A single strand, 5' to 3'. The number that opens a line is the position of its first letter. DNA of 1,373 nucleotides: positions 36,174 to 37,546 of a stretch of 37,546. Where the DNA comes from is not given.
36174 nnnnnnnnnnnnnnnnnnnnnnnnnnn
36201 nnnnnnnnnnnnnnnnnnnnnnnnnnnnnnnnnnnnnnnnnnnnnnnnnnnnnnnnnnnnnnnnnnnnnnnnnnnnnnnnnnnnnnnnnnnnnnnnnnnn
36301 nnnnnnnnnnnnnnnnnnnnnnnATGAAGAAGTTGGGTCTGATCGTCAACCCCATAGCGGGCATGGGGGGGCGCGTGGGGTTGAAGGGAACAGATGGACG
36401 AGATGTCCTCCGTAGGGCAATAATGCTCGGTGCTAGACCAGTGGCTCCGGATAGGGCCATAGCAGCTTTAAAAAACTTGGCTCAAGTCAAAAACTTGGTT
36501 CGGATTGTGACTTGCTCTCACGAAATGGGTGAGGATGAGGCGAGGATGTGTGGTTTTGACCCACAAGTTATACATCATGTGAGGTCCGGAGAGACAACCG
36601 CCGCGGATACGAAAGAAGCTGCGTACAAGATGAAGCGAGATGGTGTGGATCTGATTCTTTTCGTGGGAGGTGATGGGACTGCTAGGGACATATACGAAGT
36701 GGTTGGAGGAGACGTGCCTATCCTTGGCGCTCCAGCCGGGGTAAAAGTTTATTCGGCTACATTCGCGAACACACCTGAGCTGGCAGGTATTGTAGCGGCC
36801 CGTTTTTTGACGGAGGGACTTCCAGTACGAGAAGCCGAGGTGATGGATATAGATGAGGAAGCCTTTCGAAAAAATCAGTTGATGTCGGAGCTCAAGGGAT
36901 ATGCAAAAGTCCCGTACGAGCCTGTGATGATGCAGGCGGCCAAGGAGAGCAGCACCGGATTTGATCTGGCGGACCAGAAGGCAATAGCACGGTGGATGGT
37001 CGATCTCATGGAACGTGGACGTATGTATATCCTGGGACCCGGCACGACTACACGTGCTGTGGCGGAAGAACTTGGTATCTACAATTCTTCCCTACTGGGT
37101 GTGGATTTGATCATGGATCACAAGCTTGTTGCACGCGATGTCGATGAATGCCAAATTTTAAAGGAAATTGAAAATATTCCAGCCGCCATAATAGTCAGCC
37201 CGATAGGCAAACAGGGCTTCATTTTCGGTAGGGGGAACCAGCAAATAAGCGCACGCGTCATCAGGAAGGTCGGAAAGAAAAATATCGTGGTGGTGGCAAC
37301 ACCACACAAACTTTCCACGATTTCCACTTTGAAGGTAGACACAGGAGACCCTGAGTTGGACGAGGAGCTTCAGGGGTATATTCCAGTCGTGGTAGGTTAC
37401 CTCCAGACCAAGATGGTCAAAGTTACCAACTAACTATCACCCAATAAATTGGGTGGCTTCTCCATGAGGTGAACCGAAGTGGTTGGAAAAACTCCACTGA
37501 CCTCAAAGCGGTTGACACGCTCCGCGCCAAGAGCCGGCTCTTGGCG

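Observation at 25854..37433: Lipoate island with two different radical-SAM genes where LipA would be expected (LipS1/LipS2-type two-component lipoyl synthase)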

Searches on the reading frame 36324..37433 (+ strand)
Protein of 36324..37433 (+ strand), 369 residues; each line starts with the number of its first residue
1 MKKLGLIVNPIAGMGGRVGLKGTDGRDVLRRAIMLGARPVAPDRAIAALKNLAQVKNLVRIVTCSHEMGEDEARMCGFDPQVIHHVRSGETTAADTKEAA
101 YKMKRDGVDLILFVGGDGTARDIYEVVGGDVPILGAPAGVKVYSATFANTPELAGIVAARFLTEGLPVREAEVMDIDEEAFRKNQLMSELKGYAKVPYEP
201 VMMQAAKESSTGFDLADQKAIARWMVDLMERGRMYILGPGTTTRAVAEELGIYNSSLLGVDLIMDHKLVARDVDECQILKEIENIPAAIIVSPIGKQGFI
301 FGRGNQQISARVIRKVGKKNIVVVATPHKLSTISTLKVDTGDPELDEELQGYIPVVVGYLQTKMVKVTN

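Call 3: search_protein_families(library=pfam, proteins=[window:36324-37433:+], max_evalue=0.01)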
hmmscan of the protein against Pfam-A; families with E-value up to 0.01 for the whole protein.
window:36324-37433:+ (369 aa): 3 families
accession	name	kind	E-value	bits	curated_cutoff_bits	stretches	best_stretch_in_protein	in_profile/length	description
PF01513.26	NAD_kinase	-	3.4e-20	73.1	25.5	1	5-163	2-127/130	ATP-NAD kinase N-terminal domain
PF20143.4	NAD_kinase_C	-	3.9e-15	56.1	23.7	1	237-366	8-125/126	ATP-NAD kinase C-terminal domain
PF00781.29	DAGK_cat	-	7.5e-06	26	23.6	1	91-132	38-83/125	Diacylglycerol kinase catalytic domain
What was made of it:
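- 36324..37433 (+): An 'ATP-NAD kinase family' (NAD_kinase N+C, DAGK-like) gene. Its start overlaps the gcvPB stop. It is a conserved operon member of unknown function. Pfam NAD_kinase E 3.4e-20; NAD_kinase_C E 3.9e-15 (call 3).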

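Call 4: search_protein_families(library=ncbifam, proteins=[window:36324-37433:+], max_evalue=0.01)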
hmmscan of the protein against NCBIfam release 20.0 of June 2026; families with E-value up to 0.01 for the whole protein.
window:36324-37433:+ (369 aa): 2 families
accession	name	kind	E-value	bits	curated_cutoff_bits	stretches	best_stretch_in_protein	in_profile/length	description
NF002872.1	PRK03202.1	subfamily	0.0073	15.3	253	0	89-138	73-124/323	ATP-dependent 6-phosphofructokinase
NF002984.0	PRK03708.1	equivalog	0.0075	15.7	326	0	102-139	52-89/277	NAD(+) kinase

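Call 48: find_homologous_proteins(query=window:36324-37433:+)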
Query window:36324-37433:+ (369 aa): 8000 proteins with E <= 0.001 among 8000 candidates; the best 120 are listed.
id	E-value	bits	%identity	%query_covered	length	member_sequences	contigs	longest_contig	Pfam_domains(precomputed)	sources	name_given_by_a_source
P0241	1.6e-236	802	99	100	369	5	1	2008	PF20143.5,PF01513.27,PF00781.30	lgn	-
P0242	1.4e-182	625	78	99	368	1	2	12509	PF20143.5,PF01513.27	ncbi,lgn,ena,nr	ncbi:MAG TPA: ATP-NAD kinase [Hadesarchaea archaeon]|nr:ATP-NAD kinase [Hadesarchaea archaeon]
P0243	2.9e-169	581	72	99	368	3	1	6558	PF20143.5,PF01513.27,PF00781.30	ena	-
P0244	3.7e-168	577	72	99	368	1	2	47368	PF20143.5,PF01513.27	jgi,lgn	jgi:predicted polyphosphate/ATP-dependent NAD kinase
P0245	1.3e-167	576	72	99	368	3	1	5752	PF20143.5,PF01513.27,PF00781.30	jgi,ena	jgi:predicted polyphosphate/ATP-dependent NAD kinase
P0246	4.4e-167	574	71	99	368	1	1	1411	PF20143.5,PF01513.27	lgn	-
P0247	1.3e-166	572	71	99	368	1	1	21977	PF20143.5,PF01513.27,PF00781.30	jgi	-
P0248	3.9e-165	567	69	99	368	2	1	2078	PF20143.5,PF01513.27,PF00781.30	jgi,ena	-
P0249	4.3e-161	554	69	99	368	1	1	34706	PF20143.5,PF01513.27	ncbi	ncbi:MAG: ATP-NAD kinase family protein [Candidatus Hadarchaeales archaeon]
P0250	1.4e-158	546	69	99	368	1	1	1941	PF20143.5,PF01513.27,PF00781.30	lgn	-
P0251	1.6e-158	546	69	99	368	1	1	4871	PF20143.5,PF01513.27,PF00781.30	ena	-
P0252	2.2e-158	545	67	99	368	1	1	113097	PF20143.5,PF01513.27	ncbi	ncbi:MAG: ATP-NAD kinase family protein [Candidatus Hadarchaeales archaeon]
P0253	4.0e-157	541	65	100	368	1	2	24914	PF20143.5,PF01513.27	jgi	jgi:predicted polyphosphate/ATP-dependent NAD kinase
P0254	4.9e-157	541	69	99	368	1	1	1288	PF20143.5,PF01513.27,PF00781.30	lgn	-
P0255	5.6e-157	541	68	99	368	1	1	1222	PF20143.5,PF01513.27,PF00781.30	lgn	-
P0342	3.4e-136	472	59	100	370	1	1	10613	PF20143.5,PF01513.27,PF00781.30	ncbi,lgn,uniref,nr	ncbi:hypothetical protein AKJ35_00970 [candidate division MSBL1 archaeon SCGC-AAA833F18]|uniref:ATP-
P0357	1.5e-133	464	59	99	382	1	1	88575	PF20143.5,PF01513.27,PF00781.30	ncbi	-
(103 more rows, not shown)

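Call 49: find_encoding_contigs(protein=P0342, flank=8000, max_places=1)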
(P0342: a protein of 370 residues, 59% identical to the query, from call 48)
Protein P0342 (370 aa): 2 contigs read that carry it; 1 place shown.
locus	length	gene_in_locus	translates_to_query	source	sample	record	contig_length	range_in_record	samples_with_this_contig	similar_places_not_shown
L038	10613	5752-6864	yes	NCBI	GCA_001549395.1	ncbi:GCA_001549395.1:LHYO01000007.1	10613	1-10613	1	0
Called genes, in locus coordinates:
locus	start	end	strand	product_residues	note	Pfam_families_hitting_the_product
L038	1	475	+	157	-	PF03099:BPL_LplA_LipB (weak), PF21948:LplA-B_cat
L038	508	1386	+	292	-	PF04055:Radical_SAM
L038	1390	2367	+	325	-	PF04055:Radical_SAM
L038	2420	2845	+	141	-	PF01597:GCV_H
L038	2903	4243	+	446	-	PF02347:GDC-P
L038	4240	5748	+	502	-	PF02347:GDC-P, PF00266:Aminotran_5, PF21478:GcvP2_C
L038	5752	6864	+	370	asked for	PF00781:DAGK_cat (faint), PF01513:NAD_kinase, PF20143:NAD_kinase_C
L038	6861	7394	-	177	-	PF07998:Peptidase_M54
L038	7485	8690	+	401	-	PF00999:Na_H_Exchanger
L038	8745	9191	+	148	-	PF00571:CBS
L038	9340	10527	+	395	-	PF01637:ATPase_2, PF13191:AAA_16, PF05729:NACHT (weak), PF13401:AAA_22, PF22703:Cdc6_lid, PF09079:WHD_Cdc6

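Call 50: find_encoding_contigs(protein=P0357, flank=8000, max_places=1)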
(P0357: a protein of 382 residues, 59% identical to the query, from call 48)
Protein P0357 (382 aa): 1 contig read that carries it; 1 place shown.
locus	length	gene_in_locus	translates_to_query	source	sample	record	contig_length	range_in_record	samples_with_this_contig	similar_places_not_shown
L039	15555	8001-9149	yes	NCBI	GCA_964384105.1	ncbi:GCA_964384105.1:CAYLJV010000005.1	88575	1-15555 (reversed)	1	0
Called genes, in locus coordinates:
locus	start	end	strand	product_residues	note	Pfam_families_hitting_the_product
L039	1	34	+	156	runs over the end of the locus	PF01750:HycI (weak)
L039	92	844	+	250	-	PF01944:SpoIIM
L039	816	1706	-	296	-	PF00142:Fer4_NifH (faint), PF06564:CBP_BcsQ, PF09140:MipZ (faint), PF10609:ParA, PF13614:AAA_31, PF01656:CbiA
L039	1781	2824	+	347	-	PF00579:tRNA-synt_1b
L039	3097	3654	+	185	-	-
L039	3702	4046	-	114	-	PF00633:HHH (faint), PF00730:HhH-GPD (weak)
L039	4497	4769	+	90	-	PF10437:Lip_prot_lig_C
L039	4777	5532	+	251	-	PF21948:LplA-B_cat, PF03099:BPL_LplA_LipB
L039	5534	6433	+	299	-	PF04055:Radical_SAM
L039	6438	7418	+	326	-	PF04055:Radical_SAM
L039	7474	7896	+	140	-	PF01597:GCV_H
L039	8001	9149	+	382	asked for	PF01513:NAD_kinase, PF00781:DAGK_cat (weak), PF20143:NAD_kinase_C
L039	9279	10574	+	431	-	PF02040:ArsB, PF03600:CitMHS, PF06450:NhaB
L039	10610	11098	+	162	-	PF00582:Usp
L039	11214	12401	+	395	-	PF01637:ATPase_2 (weak), PF13191:AAA_16, PF13401:AAA_22, PF13479:AAA_24 (faint), PF22703:Cdc6_lid, PF09079:WHD_Cdc6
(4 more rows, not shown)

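Call 57: search_solved_structures(query=window:36324-37433:+, max_evalue=0.01)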
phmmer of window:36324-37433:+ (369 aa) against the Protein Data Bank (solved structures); distinct sequences matched with E-value up to 0.01: 0.
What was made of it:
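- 36324..37433 (+): No PDB sequence hit (call 57).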

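Call 74: predict_structure(alignment_id=A1)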
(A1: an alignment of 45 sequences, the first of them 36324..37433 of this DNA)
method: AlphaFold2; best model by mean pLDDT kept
length: 369 residues; sequences in the alignment: 45
mean_pLDDT: 84.7   pTM: 0.56
mean pLDDT of the five models: 84.7, 84.4, 81.5, 81.3, 72.1
residues with pLDDT >= 90: 186; 70-90: 134; 50-70: 34; < 50: 15
segments of 3 or more residues with pLDDT < 50: 17-20, 205-213
pLDDT, mean of each block of 10 residues (from residue 1): 94 60 62 77 93 88 94 95 88 91 97 92 92 88 80 92 86 73 63 81 50 70 94 93 90 77 93 89 95 83 72 94 91 84 91 92 90
secondary structure, 60 per line:
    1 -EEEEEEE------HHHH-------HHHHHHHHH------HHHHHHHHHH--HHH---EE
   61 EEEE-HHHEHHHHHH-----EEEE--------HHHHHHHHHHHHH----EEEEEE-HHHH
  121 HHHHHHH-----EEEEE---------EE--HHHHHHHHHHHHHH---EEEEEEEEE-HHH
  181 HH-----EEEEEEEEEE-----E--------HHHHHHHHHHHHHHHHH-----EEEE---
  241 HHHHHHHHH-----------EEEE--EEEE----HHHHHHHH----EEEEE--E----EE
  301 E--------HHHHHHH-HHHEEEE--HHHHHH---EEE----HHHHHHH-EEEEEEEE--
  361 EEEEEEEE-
elements in order: E2-8 H15-18 H26-34 H41-50 E59-64 H70-75 E81-84 H93-105 E110-115 H117-127 E133-137 H151-164 E168-176 H178-182 E188-197 H212-228 E234-237 H241-249 E261-264 E267-270 H275-282 E287-291 E299-301 H310-316 E321-324 H327-332 E336-338 H343-349 E351-358 E361-368

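Call 78: fold_search(model_id=the predicted structure, library=pdb)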
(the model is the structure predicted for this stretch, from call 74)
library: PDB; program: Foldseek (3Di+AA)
matches with E <= 10: 1873; with E <= 0.001: 0
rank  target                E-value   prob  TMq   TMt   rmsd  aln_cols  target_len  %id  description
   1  3s40_B                1.5e-03  1.00  0.24  0.29   6.5       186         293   17  The crystal structure of a diacylglycerol kinases from Bacillus anthracis str. Sterne (released 2011-06-01)
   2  4wrr_C                1.7e-03  1.00  0.24  0.31   6.0       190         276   16  A putative diacylglycerol kinase from Bacillus anthracis str. Sterne (released 2014-11-05)
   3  3t5p_G                1.8e-03  1.00  0.23  0.29   6.7       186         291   18  Crystal structure of a putative diacylglycerol kinase from Bacillus anthracis str. Sterne (released 2011-09-07)
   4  4wer                  2.2e-03  0.97  0.22  0.28  16.0       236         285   14  Crystal structure of diacylglycerol kinase catalytic domain protein from Enterococcus faecalis V583 (released 2014-09-24)
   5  4wrr_D                2.4e-03  1.00  0.24  0.31   6.2       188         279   16  A putative diacylglycerol kinase from Bacillus anthracis str. Sterne (released 2014-11-05)
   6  2qvl                  2.4e-03  0.99  0.25  0.31   9.2       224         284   12  Crystal Structure of Diacylglycerol Kinase (released 2008-06-17)
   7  3t5p_J                2.5e-03  1.00  0.24  0.31   5.9       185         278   16  Crystal structure of a putative diacylglycerol kinase from Bacillus anthracis str. Sterne (released 2011-09-07)
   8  4wrr_A                2.5e-03  1.00  0.24  0.30   6.1       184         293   17  A putative diacylglycerol kinase from Bacillus anthracis str. Sterne (released 2014-11-05)
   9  3t5p_K                2.5e-03  1.00  0.23  0.28   7.0       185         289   18  Crystal structure of a putative diacylglycerol kinase from Bacillus anthracis str. Sterne (released 2011-09-07)
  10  3t5p_C                3.0e-03  1.00  0.23  0.29   6.6       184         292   17  Crystal structure of a putative diacylglycerol kinase from Bacillus anthracis str. Sterne (released 2011-09-07)
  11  2qv7                  3.4e-03  0.99  0.21  0.25   7.7       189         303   14  Crystal Structure of Diacylglycerol Kinase DgkB in complex with ADP and Mg (released 2008-06-17)
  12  6hni                  3.6e-03  1.00  0.18  0.22   5.3       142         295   14  The ligand-bound, closed structure of CD0873, a substrate binding protein with adhesive properties from Clostridium diff (released 2019-08-28)
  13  6hnj                  4.0e-03  1.00  0.18  0.22   5.3       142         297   14  The ligand-bound, open structure of CD0873, a substrate binding protein with adhesive properties from Clostridium diffic (released 2019-08-28)
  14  5enz_B                4.0e-03  0.69  0.23  0.23  17.3       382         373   10  S. aureus MnaA-UDP co-structure (released 2016-04-27)
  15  7f9o_6                4.3e-03  0.60  0.24  0.26  17.2       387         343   13  PSI-NDH supercomplex of Barley (released 2021-12-22)
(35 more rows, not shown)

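Call 80: search_dna_similar(query=window:36324-37433:+, collection=plasmids, mode=protein, max_evalue=1e-10, max_rows=25)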
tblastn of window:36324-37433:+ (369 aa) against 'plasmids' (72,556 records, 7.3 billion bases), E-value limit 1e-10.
Records with a match: 13; places in all: 13; records where one place covers at least 80% of the query: 13.
Best place of each record, by identity: <60% 13.
By first word of the organism name: Rhodococcus 2; Pseudoalteromonas 2; Sphingomonas 1; Natronosalvus 1; Peptoclostridium 1; Gemmobacter 1; Natronorubrum 1; Aeromonas 1; Antarctobacter 1; Paracoccus 1; and 1 more.
By predicted mobility (MOB-suite, as given by PLSDB): non-mobilizable 9; mobilizable 3; conjugative 1.
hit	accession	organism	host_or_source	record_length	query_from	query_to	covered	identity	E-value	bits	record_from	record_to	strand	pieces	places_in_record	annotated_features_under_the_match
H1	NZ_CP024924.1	Sphingomonas psychrotolerans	Leontopodium alpinum,cell,Tianshan ...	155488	3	367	99%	50.1%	7e-88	296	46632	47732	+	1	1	ATP-NAD kinase family protein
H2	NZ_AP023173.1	Rhodococcus qingshengii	-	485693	4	367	99%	49.7%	9e-100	330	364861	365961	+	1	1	ATP-NAD kinase family protein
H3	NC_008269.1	Rhodococcus jostii RHA1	-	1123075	4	369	99%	47.3%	6e-87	293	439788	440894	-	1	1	record has no annotation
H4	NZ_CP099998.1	Natronosalvus halobius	cell culture,sediment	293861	3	367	99%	47.1%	5e-92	308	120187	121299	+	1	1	ATP-NAD kinase family protein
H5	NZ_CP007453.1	Peptoclostridium acidaminophilum DSM 3953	black mud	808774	1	367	99%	45.1%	2e-83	284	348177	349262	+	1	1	ATP-NAD kinase family protein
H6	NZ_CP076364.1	Gemmobacter fulvus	cell culture,Anabaena culture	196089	4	369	99%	44.9%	8e-81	276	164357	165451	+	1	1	ATP-NAD kinase family protein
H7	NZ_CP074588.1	Pseudoalteromonas piscicida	mixed culture,water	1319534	3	359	97%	45.7%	3e-86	291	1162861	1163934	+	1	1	none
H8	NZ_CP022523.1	Pseudoalteromonas sp. NC201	pure culture,sea water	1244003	3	359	97%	45.7%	4e-86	291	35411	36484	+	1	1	none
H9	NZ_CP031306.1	Natronorubrum bangense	Cell culture,The Bange salt-alkaline ...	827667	1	367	99%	44.2%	3e-60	257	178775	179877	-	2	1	none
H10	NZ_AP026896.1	Aeromonas caviae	Microbe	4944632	1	369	100%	42.4%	2e-73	254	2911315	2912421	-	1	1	none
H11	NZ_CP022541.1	Antarctobacter heliothermus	Skeletonema marinoi strain ST54,Cell ...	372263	1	367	99%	38.8%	7e-62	221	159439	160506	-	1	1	NAD(+)/NADH kinase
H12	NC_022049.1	Paracoccus aminophilus JCM 7686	-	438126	3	367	99%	38.9%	2e-57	208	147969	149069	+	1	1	NAD(+)/NADH kinase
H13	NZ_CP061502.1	Roseicitreum antarcticum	Intertidal sediment,Sandy intertidal ...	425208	3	367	99%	38.1%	6e-54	198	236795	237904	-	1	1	NAD(+)/NADH kinase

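Call 81: get_annotated_region(hit=H2, flank=6000)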
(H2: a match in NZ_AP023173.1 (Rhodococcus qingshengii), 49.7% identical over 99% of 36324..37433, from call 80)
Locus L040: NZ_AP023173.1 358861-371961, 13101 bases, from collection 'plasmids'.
description: Rhodococcus qingshengii strain CS98 plasmid RQCS_2
organism: Rhodococcus qingshengii (NCBI taxid 334542)
taxonomy: Bacteria; Actinomycetota; Actinomycetes; Mycobacteriales; Nocardiaceae; Rhodococcus; Rhodococcus qingshengii
host: -; source: -; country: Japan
typing (MOB-suite, as given by PLSDB): non-mobilizable
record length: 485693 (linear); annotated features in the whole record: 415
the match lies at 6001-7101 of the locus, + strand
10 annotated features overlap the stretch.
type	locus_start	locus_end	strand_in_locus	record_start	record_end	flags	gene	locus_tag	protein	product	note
CDS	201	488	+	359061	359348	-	-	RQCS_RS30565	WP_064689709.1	hypothetical protein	-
CDS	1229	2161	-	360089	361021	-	-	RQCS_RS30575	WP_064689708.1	LysR substrate-binding domain-containing protein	-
CDS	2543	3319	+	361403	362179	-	-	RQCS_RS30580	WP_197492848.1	SDR family NAD(P)-dependent oxidoreductase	-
CDS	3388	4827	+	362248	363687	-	-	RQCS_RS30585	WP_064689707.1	APC family permease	-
CDS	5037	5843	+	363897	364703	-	-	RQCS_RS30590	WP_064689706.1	SDR family NAD(P)-dependent oxidoreductase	-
CDS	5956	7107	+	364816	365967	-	-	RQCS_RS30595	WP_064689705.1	ATP-NAD kinase family protein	-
CDS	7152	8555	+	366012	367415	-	gcvPA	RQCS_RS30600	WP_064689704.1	aminomethyl-transferring glycine dehydrogenase subunit GcvPA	GO:0006546 - glycine catabolic process [Evidence IEA]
CDS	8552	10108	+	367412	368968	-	gcvPB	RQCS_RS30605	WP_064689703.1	aminomethyl-transferring glycine dehydrogenase subunit GcvPB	GO:0006546 - glycine catabolic process [Evidence IEA]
CDS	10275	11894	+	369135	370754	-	-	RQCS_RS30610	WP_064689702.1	AMP-binding protein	-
CDS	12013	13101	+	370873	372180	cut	-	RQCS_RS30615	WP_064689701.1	ArgE/DapE family deacylase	-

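Call 82: get_annotated_region(hit=H5, flank=6000)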
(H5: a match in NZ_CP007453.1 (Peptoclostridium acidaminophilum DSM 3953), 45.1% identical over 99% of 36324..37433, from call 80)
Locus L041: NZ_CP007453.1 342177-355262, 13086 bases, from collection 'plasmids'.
description: Peptoclostridium acidaminophilum DSM 3953 strain al-2 plasmid EAL2_808p, complete sequence
organism: Peptoclostridium acidaminophilum DSM 3953 (NCBI taxid 1286171)
taxonomy: Bacteria; Bacillota; Clostridia; Peptostreptococcales; Peptoclostridiaceae; Peptoclostridium; Peptoclostridium acidaminophilum; Peptoclostridium acidaminophilum DSM 3953
host: -; source: black mud; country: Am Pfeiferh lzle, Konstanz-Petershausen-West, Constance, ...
typing (MOB-suite, as given by PLSDB): non-mobilizable
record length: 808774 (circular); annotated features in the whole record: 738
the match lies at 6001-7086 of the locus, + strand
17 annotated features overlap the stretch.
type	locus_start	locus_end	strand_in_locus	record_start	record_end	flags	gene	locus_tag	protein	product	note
CDS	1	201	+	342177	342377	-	-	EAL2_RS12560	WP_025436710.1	cold-shock protein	-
CDS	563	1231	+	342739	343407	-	-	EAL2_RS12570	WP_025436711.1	class I SAM-dependent methyltransferase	-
CDS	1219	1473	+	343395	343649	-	-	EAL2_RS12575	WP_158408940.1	YkoF family thiamine/hydroxymethylpyrimidine-binding protein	-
CDS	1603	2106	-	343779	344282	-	-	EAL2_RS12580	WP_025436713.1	flavin reductase family protein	-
CDS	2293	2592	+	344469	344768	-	-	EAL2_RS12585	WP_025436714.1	metalloregulator ArsR/SmtB family transcription factor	GO:0006355 - regulation of DNA-templated transcription [Evidence IEA]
CDS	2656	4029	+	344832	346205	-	-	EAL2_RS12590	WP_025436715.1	FAD-dependent oxidoreductase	-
CDS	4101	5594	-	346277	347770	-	hydG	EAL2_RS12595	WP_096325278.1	[FeFe] hydrogenase H-cluster radical SAM maturase HydG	-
CDS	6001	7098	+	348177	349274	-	-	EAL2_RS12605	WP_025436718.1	ATP-NAD kinase family protein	-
CDS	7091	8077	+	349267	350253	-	-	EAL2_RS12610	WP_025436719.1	aminotransferase class I/II-fold pyridoxal phosphate-dependent enzyme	GO:0009058 - biosynthetic process [Evidence IEA]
CDS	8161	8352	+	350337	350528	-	-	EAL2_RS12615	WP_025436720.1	hypothetical protein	-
CDS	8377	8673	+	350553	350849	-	-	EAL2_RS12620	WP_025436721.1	DUF5320 domain-containing protein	-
CDS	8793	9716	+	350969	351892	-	-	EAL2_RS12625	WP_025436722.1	radical SAM protein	-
CDS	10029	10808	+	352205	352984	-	-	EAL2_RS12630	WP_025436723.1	SDR family oxidoreductase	-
CDS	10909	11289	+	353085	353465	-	-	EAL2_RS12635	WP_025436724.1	DUF134 domain-containing protein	-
CDS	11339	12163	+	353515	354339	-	-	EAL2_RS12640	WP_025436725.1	MBL fold metallo-hydrolase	-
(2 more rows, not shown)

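Call 83: get_annotated_region(hit=H4, flank=6000)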
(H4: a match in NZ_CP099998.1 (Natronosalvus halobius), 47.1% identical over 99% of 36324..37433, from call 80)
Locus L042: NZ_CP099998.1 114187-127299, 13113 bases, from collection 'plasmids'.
description: Natronosalvus halobius strain AGai3-5 plasmid unnamed1, complete sequence
organism: Natronosalvus halobius (NCBI taxid 2953746)
taxonomy: Archaea; Euryarchaeota; Halobacteria; Halobacteriales; Natrialbaceae; Natronosalvus; Natronosalvus halobius
host: -; source: cell culture,sediment; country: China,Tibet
typing (MOB-suite, as given by PLSDB): non-mobilizable; mating-pair formation MPF_T
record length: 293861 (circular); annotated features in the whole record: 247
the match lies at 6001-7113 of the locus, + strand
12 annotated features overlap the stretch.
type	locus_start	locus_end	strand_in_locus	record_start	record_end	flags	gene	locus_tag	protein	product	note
CDS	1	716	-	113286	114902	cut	-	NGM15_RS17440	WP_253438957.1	DUF885 domain-containing protein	-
CDS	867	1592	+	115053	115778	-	-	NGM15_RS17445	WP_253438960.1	glucose 1-dehydrogenase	-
CDS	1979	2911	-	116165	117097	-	-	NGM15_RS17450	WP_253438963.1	TIGR03619 family F420-dependent LLM class oxidoreductase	GO:0008150 - biological_process [Evidence IEA]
CDS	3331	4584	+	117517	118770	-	-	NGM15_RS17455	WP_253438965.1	aspartate aminotransferase family protein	-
CDS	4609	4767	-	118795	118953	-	-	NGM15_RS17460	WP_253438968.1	hypothetical protein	-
CDS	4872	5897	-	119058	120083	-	-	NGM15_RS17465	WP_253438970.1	ornithine cyclodeaminase family protein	-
CDS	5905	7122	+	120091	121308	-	-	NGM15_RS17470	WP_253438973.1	ATP-NAD kinase family protein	-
CDS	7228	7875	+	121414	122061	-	-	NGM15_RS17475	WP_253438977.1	EthD domain-containing protein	-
CDS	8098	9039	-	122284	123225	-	-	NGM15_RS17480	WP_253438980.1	dihydrodipicolinate synthase family protein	GO:0009436 - glyoxylate catabolic process [Evidence IEA]; GO:0071704 - organic substance metabolic process [Evidence ...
CDS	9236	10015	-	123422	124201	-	-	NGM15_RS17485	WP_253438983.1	SDR family NAD(P)-dependent oxidoreductase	-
CDS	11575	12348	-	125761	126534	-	-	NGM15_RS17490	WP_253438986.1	SDR family oxidoreductase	-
CDS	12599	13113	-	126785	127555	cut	-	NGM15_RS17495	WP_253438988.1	CoA-transferase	-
